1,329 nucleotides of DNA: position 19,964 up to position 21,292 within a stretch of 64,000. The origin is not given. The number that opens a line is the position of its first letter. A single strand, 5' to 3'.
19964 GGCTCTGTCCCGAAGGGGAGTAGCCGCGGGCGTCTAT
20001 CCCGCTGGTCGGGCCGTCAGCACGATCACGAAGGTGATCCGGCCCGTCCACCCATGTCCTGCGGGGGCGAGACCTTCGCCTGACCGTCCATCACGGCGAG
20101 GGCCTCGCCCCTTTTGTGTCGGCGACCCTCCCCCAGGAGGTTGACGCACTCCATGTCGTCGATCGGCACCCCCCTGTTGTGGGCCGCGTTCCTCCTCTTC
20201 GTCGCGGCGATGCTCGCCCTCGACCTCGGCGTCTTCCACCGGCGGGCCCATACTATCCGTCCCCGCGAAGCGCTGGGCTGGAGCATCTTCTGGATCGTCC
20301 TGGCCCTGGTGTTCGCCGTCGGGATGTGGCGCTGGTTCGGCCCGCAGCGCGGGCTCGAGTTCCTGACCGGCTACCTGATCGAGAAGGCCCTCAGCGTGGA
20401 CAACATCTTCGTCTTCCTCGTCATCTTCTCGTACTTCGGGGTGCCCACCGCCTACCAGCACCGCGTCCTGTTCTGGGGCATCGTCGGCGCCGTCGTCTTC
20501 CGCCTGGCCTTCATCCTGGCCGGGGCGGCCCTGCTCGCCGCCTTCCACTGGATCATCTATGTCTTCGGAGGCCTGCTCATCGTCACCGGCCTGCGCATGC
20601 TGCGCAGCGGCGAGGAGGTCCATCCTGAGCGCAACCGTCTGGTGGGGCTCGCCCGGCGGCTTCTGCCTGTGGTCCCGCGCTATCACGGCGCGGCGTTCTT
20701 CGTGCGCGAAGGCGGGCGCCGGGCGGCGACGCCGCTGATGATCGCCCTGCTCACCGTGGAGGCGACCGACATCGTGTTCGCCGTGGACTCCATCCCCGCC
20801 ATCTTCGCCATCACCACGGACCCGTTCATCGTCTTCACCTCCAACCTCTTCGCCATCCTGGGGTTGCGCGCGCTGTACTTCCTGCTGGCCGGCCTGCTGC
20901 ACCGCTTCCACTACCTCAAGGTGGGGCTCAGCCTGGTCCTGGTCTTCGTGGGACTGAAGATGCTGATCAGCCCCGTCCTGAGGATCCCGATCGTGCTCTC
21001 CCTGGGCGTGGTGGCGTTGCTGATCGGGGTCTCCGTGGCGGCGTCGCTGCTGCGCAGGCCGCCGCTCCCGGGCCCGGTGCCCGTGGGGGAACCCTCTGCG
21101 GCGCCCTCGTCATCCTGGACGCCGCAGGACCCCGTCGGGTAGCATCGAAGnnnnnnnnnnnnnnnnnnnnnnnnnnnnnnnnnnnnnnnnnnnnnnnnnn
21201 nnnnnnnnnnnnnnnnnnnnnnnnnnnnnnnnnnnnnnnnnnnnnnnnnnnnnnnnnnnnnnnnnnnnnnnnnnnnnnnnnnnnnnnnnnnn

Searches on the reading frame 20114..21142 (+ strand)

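Call 69: search_protein_families(library=pfam, proteins=[window:20114-21142:+], max_evalue=0.00001)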
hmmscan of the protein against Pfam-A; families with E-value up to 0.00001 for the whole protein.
window:20114-21142:+ (342 aa): 1 family
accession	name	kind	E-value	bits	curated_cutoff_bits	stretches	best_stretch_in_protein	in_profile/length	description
PF03741.22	TerC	-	1.8e-53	181.4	27.8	1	84-285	1-176/178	Integral membrane protein TerC family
